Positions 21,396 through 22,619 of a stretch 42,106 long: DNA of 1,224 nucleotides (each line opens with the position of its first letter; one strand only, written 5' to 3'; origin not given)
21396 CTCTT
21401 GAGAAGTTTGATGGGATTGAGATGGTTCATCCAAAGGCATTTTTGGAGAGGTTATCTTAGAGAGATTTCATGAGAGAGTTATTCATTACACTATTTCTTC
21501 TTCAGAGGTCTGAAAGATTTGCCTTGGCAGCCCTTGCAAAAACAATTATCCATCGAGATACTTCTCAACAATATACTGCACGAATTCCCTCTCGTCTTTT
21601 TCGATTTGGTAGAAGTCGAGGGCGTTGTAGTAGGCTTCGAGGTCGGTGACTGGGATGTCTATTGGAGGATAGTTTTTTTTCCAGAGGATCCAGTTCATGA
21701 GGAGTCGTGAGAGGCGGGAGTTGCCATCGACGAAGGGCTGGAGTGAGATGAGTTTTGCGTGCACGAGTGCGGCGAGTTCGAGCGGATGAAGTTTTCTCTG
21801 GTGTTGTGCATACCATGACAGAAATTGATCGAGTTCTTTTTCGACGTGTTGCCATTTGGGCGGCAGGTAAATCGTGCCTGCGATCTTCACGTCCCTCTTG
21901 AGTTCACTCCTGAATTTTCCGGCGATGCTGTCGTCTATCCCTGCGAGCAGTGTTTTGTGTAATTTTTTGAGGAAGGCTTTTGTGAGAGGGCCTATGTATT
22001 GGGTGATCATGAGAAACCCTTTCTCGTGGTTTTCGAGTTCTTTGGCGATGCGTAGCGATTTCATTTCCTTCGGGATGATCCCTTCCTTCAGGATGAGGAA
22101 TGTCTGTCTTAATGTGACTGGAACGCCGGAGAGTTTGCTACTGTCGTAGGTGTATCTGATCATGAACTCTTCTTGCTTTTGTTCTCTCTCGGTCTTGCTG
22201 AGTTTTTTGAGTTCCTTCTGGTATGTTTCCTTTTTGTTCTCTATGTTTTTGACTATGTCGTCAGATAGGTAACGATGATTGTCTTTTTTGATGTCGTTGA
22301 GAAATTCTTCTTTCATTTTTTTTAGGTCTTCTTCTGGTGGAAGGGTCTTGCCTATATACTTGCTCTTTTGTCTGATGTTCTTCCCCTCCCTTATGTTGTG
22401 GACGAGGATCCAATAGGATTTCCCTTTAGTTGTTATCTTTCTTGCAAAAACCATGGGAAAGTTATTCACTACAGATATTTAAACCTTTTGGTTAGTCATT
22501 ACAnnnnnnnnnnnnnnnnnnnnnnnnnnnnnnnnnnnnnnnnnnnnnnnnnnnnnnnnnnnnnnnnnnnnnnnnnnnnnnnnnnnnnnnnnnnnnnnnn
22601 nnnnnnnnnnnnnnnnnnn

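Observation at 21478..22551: ~1 kb Fic cassette inserted at the 3' end of rpl40e, bracketed by a 61-nt duplication that differs only synonymously in its coding part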

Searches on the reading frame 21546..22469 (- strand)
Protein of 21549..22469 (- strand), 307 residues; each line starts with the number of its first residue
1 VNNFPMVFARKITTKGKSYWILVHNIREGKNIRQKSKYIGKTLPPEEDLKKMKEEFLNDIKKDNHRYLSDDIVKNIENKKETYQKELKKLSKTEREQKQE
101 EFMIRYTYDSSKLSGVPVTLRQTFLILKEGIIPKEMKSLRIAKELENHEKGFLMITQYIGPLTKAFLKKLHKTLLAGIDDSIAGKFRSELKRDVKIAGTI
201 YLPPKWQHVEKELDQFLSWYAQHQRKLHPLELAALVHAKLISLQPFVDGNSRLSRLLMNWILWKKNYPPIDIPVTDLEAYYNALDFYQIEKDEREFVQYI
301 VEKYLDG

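Call 7: search_protein_families(library=pfam, proteins=[window:21549-22469:-], max_evalue=0.01)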
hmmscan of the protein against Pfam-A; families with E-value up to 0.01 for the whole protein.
window:21549-22469:- (307 aa): 1 family
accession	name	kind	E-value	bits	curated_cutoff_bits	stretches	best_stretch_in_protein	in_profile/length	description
PF02661.23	Fic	-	3.6e-21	76.2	24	1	161-262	1-93/93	Fic/DOC family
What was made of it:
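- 21546..22454 (-): Fic-family ORF of 302 aa, followed by a T-run. It has a FICD-like fold, with the catalytic His replaced by Gln. Pfam Fic 3.6e-21 (call 7).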

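Call 11: find_encoding_contigs(protein=window:21546-22454:-, flank=6000, max_places=10)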
Protein window:21546-22454:- (302 aa): 3 contigs read that carry it; 3 places shown.
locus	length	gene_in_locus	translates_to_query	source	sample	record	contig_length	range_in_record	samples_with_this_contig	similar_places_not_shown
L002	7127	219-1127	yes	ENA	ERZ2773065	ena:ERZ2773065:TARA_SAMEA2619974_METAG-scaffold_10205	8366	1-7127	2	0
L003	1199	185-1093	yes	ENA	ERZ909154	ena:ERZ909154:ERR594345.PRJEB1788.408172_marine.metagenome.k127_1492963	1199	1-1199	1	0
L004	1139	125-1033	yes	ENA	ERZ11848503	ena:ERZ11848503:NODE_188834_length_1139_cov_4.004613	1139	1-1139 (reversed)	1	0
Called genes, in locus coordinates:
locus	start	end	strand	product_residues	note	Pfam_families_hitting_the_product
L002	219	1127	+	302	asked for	PF02661:Fic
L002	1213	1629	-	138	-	PF13470:PIN_3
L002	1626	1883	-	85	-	PF04014:MazE_antitoxin (weak)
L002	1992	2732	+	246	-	-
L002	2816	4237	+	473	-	PF02163:Peptidase_M50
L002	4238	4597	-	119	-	-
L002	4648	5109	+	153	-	-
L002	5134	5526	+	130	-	-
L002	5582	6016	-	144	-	-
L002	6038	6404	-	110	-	-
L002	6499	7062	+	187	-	PF03439:Spt5-NGN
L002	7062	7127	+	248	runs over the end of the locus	-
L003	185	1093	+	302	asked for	PF02661:Fic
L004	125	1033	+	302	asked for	PF02661:Fic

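Call 21: find_homologous_proteins(query=window:21549-22454:-, max_evalue=1e-10)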
Query window:21549-22454:- (302 aa): 616 proteins with E <= 1e-10 among 2359 candidates; the best 120 are listed.
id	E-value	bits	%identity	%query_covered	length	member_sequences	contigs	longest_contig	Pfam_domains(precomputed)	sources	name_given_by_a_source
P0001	2.6e-131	455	100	68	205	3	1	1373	PF02661.24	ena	-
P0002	4.8e-129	448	66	100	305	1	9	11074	PF02661.24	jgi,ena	-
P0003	3.4e-127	442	67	99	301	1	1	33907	PF02661.24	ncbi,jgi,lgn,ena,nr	ncbi:MAG: Fic family protein [Nanoarchaeota archaeon]|nr:Fic family protein [Nanoarchaeota archaeon]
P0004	3.7e-127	442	67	99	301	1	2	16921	PF02661.24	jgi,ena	-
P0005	7.5e-127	441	67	99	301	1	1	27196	PF02661.24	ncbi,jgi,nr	ncbi:MAG: Fic family protein [Nanoarchaeota archaeon]|nr:Fic family protein [Nanoarchaeota archaeon]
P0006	2.3e-126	439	65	100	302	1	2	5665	PF02661.24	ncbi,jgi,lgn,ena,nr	ncbi:MAG: Fic family protein [Nanoarchaeota archaeon]|nr:Fic family protein [Nanoarchaeota archaeon]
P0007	5.5e-126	438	67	99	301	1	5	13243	PF02661.24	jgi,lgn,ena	-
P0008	1.1e-125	437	65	100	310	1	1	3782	PF02661.24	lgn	-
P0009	2.1e-125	436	65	99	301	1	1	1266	PF02661.24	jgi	-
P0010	2.2e-125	436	66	99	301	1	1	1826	PF02661.24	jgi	jgi:Fic family protein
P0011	3.1e-125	435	65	100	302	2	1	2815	PF02661.24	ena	-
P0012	1.0e-124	434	63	100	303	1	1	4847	PF02661.24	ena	-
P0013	1.5e-124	433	65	99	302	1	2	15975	PF02661.24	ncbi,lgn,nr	ncbi:Fic family protein [Candidatus Pacearchaeota archaeon]|nr:Fic family protein [Candidatus Pacear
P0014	1.9e-124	433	65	100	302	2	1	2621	PF02661.24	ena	-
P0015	2.2e-124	433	63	100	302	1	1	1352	PF02661.24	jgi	jgi:Fic family protein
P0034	1.9e-122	426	66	99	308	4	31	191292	PF02661.24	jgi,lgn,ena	-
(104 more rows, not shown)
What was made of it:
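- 21546..22454 (-): 616 homologues (call 21).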

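Call 22: find_encoding_contigs(protein=P0034, flank=4000, max_places=10)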
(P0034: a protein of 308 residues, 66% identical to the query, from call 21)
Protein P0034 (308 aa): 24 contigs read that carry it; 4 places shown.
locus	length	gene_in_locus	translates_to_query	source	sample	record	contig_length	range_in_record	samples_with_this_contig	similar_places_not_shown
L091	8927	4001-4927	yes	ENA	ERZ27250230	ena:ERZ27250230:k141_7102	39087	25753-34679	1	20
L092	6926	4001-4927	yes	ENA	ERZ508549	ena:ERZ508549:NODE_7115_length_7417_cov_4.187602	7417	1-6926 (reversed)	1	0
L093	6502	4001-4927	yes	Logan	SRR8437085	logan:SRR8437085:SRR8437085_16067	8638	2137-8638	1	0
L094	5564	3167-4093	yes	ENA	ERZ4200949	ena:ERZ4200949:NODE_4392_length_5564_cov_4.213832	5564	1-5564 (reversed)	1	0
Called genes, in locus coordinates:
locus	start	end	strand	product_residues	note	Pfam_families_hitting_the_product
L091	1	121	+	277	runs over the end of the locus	-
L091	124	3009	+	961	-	PF00133:tRNA-synt_1, PF09334:tRNA-synt_1g (weak), PF01921:tRNA-synt_1f (weak), PF08264:Anticodon_1, PF19302:DUF5915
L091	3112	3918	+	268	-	PF01978:TrmB, PF11495:TrmB_EBD_N (weak)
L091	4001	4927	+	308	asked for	PF02661:Fic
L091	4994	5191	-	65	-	-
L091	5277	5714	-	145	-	-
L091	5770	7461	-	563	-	PF03485:Arg_tRNA_synt_N, PF00750:tRNA-synt_1d, PF05746:DALR_1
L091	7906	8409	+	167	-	PF13671:AAA_33 (faint)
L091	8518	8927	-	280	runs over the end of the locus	PF01633:Choline_kinase (weak)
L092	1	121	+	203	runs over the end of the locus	?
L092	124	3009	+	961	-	PF00133:tRNA-synt_1, PF09334:tRNA-synt_1g (weak), PF01921:tRNA-synt_1f (weak), PF08264:Anticodon_1, PF19302:DUF5915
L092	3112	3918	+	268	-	PF01978:TrmB, PF11495:TrmB_EBD_N (weak)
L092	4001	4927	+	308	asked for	PF02661:Fic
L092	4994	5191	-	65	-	-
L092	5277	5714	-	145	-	-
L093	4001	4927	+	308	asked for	PF02661:Fic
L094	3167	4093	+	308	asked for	PF02661:Fic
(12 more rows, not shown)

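Call 23: find_encoding_contigs(protein=P0003, flank=4000, max_places=5)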
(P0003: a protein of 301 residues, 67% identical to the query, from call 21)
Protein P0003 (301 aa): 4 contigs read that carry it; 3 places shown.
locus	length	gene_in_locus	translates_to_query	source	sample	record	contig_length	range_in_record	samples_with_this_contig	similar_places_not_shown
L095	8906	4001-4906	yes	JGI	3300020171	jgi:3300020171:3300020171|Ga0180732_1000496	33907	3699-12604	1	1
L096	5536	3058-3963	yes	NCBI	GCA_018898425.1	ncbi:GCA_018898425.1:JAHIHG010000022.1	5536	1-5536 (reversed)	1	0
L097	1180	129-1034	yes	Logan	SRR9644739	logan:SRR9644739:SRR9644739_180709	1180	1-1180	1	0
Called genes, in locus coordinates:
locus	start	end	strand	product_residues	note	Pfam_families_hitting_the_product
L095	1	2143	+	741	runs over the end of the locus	-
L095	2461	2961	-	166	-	-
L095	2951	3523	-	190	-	PF01909:NTP_transf_2, PF18765:Polbeta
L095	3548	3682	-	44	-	-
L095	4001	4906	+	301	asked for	PF02661:Fic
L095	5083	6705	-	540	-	PF01180:DHO_dh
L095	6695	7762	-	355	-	-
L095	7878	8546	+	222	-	PF00156:Pribosyltran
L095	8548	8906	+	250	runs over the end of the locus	PF00215:OMPdecase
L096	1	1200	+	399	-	?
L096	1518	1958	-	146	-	-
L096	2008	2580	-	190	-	PF01909:NTP_transf_2, PF18765:Polbeta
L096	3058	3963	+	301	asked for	PF02661:Fic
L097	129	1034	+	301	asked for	PF02661:Fic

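Call 24: find_encoding_contigs(protein=P0002, flank=4000, max_places=10)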
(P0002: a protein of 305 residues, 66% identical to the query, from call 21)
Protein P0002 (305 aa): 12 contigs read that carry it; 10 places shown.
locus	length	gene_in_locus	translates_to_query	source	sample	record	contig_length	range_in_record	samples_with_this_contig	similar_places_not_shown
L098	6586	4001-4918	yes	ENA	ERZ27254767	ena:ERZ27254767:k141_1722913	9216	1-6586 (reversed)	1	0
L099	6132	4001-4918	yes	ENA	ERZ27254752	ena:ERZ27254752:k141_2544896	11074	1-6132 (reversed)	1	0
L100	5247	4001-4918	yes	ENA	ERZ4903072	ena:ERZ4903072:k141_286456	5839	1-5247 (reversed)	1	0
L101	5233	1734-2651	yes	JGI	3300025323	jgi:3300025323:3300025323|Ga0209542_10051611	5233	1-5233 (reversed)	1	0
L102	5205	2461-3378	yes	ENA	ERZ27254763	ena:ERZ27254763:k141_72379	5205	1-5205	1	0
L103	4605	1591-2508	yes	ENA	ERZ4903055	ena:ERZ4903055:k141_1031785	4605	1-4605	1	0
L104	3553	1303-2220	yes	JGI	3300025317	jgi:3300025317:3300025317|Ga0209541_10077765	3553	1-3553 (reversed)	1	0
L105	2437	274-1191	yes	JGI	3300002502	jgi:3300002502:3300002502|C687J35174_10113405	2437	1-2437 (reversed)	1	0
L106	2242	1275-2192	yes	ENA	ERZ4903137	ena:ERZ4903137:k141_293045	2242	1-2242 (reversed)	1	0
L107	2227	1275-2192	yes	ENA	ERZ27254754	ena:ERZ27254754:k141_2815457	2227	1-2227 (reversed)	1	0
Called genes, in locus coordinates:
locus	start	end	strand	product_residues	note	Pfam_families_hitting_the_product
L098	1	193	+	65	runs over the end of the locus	-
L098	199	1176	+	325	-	PF07992:Pyr_redox_2, PF01134:GIDA (faint), PF13738:Pyr_redox_3, PF00070:Pyr_redox (weak)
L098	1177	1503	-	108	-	-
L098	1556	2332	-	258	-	PF00398:RrnaAD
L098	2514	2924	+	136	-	-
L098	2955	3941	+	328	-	PF01866:Diphthamide_syn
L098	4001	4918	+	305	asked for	PF02661:Fic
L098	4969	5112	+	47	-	-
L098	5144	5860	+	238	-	PF13462:Thioredoxin_4, PF01323:DSBA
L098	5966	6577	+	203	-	PF13912:zf-C2H2_6 (faint)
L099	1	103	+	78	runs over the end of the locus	PF00462:Glutaredoxin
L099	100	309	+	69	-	-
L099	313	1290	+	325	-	PF07992:Pyr_redox_2, PF13738:Pyr_redox_3, PF00070:Pyr_redox (weak)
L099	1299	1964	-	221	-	-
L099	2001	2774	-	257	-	PF00398:RrnaAD, PF13649:Methyltransf_25 (faint)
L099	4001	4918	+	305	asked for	PF02661:Fic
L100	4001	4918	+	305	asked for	PF02661:Fic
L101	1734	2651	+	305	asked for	PF02661:Fic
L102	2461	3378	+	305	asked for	PF02661:Fic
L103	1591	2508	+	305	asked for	PF02661:Fic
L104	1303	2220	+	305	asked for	PF02661:Fic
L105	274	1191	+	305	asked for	PF02661:Fic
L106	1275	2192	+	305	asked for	PF02661:Fic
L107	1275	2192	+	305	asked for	PF02661:Fic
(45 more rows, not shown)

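Call 30: find_related_loci(query=A1, collection=metagenome_contigs, flank=4000)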
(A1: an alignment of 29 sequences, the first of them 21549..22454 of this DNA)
Query A1 (302 aa) in metagenome_contigs; peptide patterns used: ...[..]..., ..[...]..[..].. (x = any residue, [..] = any of these).
451 stretches matched a pattern; 193 encode a relative of the query (tblastn E <= 1e-3); the best 80 are kept; 80 distinct loci.
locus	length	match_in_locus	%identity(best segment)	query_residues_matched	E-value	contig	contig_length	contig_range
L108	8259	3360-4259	67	1-300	1e-134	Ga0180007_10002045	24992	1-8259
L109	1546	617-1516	65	1-300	3e-142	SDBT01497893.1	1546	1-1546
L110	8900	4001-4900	66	1-300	1e-130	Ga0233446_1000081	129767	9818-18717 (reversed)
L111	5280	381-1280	66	1-300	9e-131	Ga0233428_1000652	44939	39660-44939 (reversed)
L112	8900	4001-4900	66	1-300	1e-130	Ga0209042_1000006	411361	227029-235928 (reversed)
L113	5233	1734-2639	66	1-302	2e-131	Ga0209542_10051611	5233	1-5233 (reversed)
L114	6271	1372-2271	65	1-300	2e-130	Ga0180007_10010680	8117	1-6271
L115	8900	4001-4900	65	1-300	3e-130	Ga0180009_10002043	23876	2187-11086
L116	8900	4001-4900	65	1-300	7e-130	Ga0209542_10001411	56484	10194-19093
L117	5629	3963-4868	65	1-302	6e-130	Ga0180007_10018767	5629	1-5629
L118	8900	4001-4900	64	1-300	3e-129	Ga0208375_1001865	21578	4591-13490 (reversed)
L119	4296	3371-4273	64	1-301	2e-130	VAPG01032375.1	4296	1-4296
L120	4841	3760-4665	65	1-302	1e-129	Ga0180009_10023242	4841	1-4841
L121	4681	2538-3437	63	1-300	2e-129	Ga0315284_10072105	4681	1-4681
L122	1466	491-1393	62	1-301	9e-139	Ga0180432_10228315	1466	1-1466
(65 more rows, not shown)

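Call 38: search_protein_families(library=ncbifam, proteins=[window:21549-22454:-], max_evalue=0.01)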
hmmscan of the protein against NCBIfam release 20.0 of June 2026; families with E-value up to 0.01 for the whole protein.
window:21549-22454:- (302 aa): 4 families
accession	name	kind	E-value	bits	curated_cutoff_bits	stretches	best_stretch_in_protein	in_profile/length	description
NF041381.1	XopAC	subfamily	9.4e-15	54.2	450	1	156-288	303-441/451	XopAC/AvrAC family type III secretion system effector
TIGR02613.1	mob_myst_B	hypoth_equivalog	5e-08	33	124.4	1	157-274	49-158/186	mobile mystery protein B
NF046030.1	ProtAdlyltaseSoFic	equivalog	1e-05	24.7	550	1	190-275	144-227/361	protein adenylyltransferase Fic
NF046029.1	ProtAdlyltaseNmFic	equivalog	0.00018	21.3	230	1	152-286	24-144/177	protein adenylyltransferase Fic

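Call 40: search_solved_structures(query=A1, max_evalue=0.001, show_alignments=2)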
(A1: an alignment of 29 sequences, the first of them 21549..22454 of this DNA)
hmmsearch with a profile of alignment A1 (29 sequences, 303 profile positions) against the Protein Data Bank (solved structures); distinct sequences matched with E-value up to 0.001: 21.
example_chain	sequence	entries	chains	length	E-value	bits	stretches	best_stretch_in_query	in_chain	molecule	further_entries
9yz5_A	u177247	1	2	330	1.7e-26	96.6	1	94-297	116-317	Protein adenylyltransferase FICD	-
4u0s_A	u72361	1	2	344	1.9e-26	96.4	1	94-297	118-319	Adenosine monophosphate-protein transferase FICD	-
6i7g_A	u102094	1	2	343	2.1e-26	96.3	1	94-297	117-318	Adenosine monophosphate-protein transferase FICD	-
4u04_A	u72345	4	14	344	2.1e-26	96.3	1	94-297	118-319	Adenosine monophosphate-protein transferase FICD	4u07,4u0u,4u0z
6i7h_A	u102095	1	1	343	5.1e-26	95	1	151-297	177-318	Adenosine monophosphate-protein transferase FICD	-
6i7i_A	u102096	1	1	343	5.4e-26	94.9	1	151-297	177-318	Adenosine monophosphate-protein transferase FICD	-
6i7j_A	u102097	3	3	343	5.8e-26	94.9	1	152-297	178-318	Adenosine monophosphate-protein transferase FICD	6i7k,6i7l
7b7z_A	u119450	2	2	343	7.8e-26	94.4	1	152-297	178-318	Protein adenylyltransferase FICD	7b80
6zmd_B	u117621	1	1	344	1.9e-25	93.2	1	151-297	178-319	Protein adenylyltransferase FICD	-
3cuc_A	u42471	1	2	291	1.3e-21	80.5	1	81-285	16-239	Protein of unknown function with a Fic domain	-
5jj7_A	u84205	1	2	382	1.7e-20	76.9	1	78-298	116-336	Adenosine monophosphate-protein transferase FICD homolog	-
5jj6_A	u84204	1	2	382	1.9e-20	76.8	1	78-298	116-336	Adenosine monophosphate-protein transferase FICD homolog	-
4x2e_A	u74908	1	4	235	4e-08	36.3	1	94-280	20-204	Fic family protein putative filamentation induced by cAMP protein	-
4x2c_A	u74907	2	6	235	5.8e-08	35.7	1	94-280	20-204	Fic family protein putative filamentation induced by cAMP protein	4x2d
4rgl_A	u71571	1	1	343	8.7e-08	35.2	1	165-295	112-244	Filamentation induced by cAMP protein Fic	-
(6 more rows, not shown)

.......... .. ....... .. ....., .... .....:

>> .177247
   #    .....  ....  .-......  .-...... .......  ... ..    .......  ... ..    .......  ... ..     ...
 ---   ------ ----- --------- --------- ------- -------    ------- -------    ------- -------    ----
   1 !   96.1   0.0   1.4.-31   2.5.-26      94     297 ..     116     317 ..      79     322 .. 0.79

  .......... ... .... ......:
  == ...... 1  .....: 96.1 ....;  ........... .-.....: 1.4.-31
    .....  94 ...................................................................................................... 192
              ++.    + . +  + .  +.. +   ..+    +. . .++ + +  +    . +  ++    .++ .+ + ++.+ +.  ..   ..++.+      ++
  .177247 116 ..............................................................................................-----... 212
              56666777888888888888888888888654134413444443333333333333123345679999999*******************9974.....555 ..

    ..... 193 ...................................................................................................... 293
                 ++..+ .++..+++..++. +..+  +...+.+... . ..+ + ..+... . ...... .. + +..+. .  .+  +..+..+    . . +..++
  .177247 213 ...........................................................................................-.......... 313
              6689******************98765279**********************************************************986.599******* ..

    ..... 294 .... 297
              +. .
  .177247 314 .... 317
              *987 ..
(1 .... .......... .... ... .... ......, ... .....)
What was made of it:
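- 21546..22454 (-): PDB profile match to FICD 1.7e-26, with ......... aligned to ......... (call 40).
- On Fic/FIDO protein family: Profile against PDB: FICD 1.7e-26 (call 40).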
